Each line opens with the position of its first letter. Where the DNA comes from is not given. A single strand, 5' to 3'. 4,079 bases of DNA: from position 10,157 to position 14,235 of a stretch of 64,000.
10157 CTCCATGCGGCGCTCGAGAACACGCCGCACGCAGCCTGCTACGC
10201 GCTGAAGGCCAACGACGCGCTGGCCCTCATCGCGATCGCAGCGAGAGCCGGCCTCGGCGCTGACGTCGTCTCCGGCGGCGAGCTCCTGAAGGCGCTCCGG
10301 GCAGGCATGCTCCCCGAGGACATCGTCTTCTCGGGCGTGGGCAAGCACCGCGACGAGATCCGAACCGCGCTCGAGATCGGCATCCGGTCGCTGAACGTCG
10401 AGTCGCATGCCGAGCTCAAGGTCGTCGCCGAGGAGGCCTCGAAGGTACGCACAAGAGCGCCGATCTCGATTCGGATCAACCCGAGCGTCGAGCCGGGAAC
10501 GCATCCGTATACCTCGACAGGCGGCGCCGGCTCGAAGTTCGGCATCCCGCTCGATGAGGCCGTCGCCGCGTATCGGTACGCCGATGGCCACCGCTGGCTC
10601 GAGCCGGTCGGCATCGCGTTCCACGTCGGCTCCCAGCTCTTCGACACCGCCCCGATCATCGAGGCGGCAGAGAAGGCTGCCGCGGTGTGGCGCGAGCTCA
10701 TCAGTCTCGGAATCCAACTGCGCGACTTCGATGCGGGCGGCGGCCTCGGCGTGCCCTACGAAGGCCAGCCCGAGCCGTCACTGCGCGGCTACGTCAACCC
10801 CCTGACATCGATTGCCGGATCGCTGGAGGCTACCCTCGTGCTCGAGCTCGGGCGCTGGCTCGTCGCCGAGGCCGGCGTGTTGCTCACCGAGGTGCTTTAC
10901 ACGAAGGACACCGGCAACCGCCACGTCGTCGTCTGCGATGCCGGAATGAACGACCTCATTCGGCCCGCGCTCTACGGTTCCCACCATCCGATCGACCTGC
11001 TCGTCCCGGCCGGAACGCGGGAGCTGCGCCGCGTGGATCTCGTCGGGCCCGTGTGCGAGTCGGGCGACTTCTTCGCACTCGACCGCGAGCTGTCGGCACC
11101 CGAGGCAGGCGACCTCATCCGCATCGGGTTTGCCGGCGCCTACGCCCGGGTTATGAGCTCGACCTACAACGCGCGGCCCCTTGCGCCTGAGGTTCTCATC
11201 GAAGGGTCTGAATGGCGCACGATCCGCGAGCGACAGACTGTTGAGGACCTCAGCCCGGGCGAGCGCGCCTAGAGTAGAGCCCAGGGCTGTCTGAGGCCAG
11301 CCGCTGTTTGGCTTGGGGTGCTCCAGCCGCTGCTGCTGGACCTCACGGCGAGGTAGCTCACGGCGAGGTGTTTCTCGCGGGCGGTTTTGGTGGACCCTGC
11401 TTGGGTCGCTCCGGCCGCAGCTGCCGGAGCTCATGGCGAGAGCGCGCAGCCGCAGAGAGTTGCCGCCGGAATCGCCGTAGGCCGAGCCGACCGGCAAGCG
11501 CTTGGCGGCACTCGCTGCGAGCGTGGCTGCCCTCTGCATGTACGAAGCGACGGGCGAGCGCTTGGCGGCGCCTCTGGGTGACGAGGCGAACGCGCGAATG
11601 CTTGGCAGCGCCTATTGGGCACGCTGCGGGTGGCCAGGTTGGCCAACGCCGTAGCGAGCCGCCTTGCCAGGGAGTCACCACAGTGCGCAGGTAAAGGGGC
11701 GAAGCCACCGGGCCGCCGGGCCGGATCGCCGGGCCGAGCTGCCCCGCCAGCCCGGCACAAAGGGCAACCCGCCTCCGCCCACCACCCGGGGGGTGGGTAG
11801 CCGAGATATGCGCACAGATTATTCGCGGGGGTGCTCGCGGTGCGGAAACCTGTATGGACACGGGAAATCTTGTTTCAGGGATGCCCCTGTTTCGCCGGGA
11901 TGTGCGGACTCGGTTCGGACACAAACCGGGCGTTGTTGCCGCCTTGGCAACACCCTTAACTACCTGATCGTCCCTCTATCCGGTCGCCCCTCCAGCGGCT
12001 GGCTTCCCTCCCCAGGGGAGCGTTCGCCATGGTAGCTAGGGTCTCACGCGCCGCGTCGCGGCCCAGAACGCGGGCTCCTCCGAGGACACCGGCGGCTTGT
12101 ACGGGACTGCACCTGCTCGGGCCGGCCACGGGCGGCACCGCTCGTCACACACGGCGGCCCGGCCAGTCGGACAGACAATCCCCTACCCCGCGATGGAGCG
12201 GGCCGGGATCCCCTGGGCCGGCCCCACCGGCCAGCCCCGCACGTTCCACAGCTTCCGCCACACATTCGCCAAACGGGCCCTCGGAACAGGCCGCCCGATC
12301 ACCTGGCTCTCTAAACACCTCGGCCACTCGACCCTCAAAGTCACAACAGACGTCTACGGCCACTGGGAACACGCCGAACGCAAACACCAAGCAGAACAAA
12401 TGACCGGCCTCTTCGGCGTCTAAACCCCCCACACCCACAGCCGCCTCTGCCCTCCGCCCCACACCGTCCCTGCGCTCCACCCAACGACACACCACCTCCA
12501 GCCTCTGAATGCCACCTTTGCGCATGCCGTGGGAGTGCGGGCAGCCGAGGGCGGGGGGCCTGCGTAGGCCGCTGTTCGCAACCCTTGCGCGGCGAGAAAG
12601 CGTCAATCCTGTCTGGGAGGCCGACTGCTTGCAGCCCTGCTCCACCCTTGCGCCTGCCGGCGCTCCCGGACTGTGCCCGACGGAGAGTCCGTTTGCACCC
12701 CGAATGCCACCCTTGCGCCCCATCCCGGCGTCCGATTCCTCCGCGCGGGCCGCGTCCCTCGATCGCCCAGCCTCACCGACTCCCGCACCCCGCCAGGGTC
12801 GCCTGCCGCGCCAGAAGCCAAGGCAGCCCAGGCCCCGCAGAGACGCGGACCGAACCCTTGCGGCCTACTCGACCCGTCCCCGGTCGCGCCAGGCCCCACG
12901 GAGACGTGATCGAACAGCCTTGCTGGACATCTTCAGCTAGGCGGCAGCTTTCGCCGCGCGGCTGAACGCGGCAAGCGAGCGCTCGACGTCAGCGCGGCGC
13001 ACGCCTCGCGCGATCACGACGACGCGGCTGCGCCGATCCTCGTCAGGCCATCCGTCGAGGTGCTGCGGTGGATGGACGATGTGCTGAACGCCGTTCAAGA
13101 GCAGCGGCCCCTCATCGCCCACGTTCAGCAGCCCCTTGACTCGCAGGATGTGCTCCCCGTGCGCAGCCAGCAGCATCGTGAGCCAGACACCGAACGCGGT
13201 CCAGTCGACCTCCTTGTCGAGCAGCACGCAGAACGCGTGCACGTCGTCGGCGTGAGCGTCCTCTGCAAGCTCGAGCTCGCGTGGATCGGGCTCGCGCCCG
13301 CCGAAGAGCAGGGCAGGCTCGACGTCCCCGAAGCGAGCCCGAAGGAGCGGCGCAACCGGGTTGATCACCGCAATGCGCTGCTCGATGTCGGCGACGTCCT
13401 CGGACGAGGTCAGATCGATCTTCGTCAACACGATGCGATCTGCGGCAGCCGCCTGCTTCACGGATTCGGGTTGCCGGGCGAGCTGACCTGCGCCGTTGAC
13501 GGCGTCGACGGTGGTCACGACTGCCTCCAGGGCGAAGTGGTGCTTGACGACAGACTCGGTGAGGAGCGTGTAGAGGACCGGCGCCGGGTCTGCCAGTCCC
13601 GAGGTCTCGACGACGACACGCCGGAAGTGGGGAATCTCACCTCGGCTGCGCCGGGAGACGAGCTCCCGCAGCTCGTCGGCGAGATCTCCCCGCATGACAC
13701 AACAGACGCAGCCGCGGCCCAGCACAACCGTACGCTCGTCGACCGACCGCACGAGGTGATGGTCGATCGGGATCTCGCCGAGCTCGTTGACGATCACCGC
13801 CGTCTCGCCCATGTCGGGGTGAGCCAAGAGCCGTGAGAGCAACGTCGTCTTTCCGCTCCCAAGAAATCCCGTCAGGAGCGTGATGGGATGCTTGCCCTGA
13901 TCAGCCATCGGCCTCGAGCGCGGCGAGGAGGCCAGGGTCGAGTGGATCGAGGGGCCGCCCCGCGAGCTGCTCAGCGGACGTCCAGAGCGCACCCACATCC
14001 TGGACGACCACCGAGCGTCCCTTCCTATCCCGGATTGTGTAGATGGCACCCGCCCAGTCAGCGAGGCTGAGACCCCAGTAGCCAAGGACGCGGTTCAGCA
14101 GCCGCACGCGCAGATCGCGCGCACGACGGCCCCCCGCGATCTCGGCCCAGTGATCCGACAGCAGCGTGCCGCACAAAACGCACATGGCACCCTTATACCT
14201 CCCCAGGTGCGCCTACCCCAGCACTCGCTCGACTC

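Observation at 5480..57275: Dispersed composite intergenic repeat family at eight or more loci, unknown to me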

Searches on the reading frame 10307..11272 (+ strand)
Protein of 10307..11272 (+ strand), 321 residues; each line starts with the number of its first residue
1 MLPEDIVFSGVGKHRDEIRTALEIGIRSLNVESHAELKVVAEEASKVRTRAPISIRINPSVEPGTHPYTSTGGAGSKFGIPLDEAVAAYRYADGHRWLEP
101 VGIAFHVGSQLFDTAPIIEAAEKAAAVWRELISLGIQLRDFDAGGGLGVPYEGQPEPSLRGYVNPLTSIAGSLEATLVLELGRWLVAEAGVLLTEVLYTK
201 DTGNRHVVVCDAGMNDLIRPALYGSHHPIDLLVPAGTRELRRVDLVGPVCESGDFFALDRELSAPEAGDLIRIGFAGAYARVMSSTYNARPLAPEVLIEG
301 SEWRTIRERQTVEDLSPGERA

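Call 8: search_protein_families(library=pfam, proteins=[window:10307-11272:+], max_evalue=0.001)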
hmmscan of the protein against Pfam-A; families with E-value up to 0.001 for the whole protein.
window:10307-11272:+ (321 aa): 2 families
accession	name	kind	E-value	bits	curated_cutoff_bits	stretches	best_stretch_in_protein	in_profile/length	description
PF02784.22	Orn_Arg_deC_N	-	4.2e-38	131.6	23.4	1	3-187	61-247/247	Pyridoxal-dependent decarboxylase, pyridoxal binding domain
PF00278.28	Orn_DAP_Arg_deC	-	5.1e-25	88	23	1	184-273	5-91/95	Pyridoxal-dependent decarboxylase, C-terminal sheet domain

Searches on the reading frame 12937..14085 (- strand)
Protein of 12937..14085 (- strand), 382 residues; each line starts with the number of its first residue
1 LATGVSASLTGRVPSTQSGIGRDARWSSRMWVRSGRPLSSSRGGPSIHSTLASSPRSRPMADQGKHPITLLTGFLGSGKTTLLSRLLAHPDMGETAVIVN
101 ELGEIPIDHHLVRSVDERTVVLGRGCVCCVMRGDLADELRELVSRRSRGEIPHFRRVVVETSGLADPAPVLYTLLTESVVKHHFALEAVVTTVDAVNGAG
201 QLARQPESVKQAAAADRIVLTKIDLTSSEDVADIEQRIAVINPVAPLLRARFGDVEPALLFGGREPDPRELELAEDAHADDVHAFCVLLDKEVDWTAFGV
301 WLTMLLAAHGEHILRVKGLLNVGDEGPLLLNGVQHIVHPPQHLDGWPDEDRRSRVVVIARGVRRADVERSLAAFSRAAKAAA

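Call 8: search_protein_families(library=pfam, proteins=[window:12937-14085:-], max_evalue=0.001)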
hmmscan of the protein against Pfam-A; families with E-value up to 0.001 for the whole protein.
window:12937-14085:- (382 aa): 2 families
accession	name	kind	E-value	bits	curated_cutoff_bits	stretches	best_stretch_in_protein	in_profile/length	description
PF02492.25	cobW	-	1.1e-43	149.3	20.7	1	67-247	1-178/180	CobW/HypB/UreG, nucleotide-binding domain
PF07683.19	CobW_C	-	2.5e-19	69.4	22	1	283-374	2-93/94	Cobalamin synthesis protein cobW C-terminal domain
